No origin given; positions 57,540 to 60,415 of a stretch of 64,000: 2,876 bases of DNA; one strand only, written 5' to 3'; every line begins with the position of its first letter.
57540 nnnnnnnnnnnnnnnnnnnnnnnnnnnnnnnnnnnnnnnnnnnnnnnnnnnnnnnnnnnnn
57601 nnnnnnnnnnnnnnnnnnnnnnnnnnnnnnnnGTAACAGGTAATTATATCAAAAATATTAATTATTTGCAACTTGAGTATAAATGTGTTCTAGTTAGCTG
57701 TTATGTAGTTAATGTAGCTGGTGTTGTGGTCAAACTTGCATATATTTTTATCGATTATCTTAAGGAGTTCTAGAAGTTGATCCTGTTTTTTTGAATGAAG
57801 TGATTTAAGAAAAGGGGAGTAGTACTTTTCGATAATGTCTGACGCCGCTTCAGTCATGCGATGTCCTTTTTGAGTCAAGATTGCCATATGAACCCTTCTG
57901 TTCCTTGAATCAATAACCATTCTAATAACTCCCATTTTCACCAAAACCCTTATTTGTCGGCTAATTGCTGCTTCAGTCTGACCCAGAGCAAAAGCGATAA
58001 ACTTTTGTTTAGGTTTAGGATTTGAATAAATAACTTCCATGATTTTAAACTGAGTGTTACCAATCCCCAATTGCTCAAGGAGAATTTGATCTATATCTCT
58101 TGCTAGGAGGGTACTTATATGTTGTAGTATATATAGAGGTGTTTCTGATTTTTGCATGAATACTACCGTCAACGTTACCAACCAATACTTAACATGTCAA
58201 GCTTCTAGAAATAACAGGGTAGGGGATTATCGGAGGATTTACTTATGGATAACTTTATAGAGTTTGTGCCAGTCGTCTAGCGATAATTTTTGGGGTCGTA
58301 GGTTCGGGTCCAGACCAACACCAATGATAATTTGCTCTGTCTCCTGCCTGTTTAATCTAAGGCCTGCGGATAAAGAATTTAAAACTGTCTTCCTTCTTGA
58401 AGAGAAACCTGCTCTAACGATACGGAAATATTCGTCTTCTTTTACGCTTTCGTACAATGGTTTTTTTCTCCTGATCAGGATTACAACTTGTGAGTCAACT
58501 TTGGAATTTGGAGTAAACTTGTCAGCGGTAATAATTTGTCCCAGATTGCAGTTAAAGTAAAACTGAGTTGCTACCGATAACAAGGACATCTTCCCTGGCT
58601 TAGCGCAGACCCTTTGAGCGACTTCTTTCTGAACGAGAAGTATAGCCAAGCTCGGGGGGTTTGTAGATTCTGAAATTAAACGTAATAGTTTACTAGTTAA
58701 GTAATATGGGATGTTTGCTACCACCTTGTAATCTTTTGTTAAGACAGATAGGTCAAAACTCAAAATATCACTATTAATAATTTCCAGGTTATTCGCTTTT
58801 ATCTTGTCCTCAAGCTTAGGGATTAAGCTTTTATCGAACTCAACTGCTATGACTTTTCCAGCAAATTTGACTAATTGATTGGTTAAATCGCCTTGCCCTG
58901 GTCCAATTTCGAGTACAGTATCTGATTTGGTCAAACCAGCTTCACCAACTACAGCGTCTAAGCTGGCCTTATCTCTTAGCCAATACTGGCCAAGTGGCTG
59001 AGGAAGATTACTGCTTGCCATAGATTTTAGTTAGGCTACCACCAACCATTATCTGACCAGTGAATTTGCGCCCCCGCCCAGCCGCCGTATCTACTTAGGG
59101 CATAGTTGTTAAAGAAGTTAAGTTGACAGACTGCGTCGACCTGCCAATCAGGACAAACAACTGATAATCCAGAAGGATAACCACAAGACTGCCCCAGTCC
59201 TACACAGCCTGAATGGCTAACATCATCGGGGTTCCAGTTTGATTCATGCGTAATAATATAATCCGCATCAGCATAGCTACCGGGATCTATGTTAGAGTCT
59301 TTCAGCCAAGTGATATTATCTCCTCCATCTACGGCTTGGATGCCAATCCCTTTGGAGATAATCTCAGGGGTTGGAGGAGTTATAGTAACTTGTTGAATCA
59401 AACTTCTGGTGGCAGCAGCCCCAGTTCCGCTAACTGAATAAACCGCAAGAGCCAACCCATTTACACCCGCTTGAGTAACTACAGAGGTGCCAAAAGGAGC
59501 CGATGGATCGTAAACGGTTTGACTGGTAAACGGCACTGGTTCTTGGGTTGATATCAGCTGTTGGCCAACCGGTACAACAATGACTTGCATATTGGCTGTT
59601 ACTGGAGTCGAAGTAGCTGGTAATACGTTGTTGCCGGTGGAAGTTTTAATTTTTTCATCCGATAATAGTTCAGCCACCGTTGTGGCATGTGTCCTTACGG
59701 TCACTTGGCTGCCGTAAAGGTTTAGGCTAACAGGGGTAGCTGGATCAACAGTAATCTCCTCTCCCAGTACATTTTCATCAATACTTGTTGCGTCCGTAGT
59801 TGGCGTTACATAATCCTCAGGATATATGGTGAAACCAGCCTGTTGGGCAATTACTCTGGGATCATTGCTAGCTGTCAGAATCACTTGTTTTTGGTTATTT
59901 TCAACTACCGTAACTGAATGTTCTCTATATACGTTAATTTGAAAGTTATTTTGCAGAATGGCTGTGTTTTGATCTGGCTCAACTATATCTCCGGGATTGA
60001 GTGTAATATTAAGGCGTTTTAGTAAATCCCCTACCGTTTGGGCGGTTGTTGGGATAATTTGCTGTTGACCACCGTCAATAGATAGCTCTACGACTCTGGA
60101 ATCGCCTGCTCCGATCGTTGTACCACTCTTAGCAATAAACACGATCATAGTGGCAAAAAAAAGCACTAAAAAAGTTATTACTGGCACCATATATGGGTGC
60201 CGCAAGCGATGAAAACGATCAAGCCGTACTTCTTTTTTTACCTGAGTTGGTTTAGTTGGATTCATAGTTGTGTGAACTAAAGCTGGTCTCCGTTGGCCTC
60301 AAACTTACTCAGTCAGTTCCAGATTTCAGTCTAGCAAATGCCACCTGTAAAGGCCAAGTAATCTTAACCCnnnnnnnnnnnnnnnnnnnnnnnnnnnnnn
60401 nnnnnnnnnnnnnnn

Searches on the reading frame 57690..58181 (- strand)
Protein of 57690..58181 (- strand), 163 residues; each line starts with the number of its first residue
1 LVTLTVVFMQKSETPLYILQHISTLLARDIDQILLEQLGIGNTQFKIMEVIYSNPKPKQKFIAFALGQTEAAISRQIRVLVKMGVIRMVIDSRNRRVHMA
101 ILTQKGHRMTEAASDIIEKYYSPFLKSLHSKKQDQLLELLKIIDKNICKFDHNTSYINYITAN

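Call 62: search_protein_families(library=pfam, proteins=[window:57690-58181:-], max_evalue=0.0001)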
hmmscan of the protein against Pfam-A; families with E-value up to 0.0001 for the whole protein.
window:57690-58181:- (163 aa): 4 families
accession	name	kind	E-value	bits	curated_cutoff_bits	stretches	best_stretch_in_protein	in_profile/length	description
PF01047.28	MarR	-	1.9e-08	34.5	24.6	1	42-97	3-58/59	MarR family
PF13601.12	HTH_34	-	3.1e-06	27.7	27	1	44-120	2-79/80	Winged helix DNA-binding domain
PF13412.12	HTH_24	-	1e-05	25.5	21.9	1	43-87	4-48/48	Winged helix-turn-helix DNA-binding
PF12802.13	MarR_2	-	3.3e-05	24.4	27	1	39-96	2-60/61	MarR family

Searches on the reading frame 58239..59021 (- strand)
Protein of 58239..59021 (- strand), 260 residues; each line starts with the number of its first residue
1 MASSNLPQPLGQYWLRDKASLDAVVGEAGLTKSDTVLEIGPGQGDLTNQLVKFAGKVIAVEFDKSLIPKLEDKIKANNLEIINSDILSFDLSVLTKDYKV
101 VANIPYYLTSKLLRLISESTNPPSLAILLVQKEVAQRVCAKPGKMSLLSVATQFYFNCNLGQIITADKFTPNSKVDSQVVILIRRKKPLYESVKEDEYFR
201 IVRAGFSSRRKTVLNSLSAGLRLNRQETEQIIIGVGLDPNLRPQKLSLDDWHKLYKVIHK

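Call 62: search_protein_families(library=pfam, proteins=[window:58239-59021:-], max_evalue=0.0001)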
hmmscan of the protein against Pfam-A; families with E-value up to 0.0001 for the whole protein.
window:58239-59021:- (260 aa): 2 families
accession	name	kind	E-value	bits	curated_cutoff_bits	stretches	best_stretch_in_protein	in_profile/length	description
PF00398.26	RrnaAD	-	4.7e-51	173.8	24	1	10-259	8-262/263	Ribosomal RNA adenine dimethylase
PF13649.12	Methyltransf_25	-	5.3e-05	24.3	27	1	36-101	1-70/97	Methyltransferase domain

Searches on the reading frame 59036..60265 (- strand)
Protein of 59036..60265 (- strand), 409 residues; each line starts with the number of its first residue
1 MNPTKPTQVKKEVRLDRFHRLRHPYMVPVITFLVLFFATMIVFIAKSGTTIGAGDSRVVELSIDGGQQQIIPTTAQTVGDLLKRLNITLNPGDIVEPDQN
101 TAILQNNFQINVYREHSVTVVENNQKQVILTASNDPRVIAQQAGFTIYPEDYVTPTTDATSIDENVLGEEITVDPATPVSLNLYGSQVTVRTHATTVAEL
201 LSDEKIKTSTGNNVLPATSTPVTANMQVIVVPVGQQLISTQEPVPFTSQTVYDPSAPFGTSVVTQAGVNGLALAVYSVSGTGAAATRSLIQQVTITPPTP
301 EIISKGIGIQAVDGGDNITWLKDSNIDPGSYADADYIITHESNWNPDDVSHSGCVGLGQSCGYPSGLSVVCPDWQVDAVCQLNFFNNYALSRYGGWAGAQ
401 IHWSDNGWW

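Call 62: search_protein_families(library=pfam, proteins=[window:59036-60265:-], max_evalue=0.0001)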
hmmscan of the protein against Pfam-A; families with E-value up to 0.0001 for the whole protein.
window:59036-60265:- (409 aa): 2 families
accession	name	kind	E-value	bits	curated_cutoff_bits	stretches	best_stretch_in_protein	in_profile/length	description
PF03990.20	DUF348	-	2.5e-20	72.4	24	2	59-98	1-39/41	G5-linked-Ubiquitin-like domain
PF07501.17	G5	-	8.2e-14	52.1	23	1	240-306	6-73/75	G5 domain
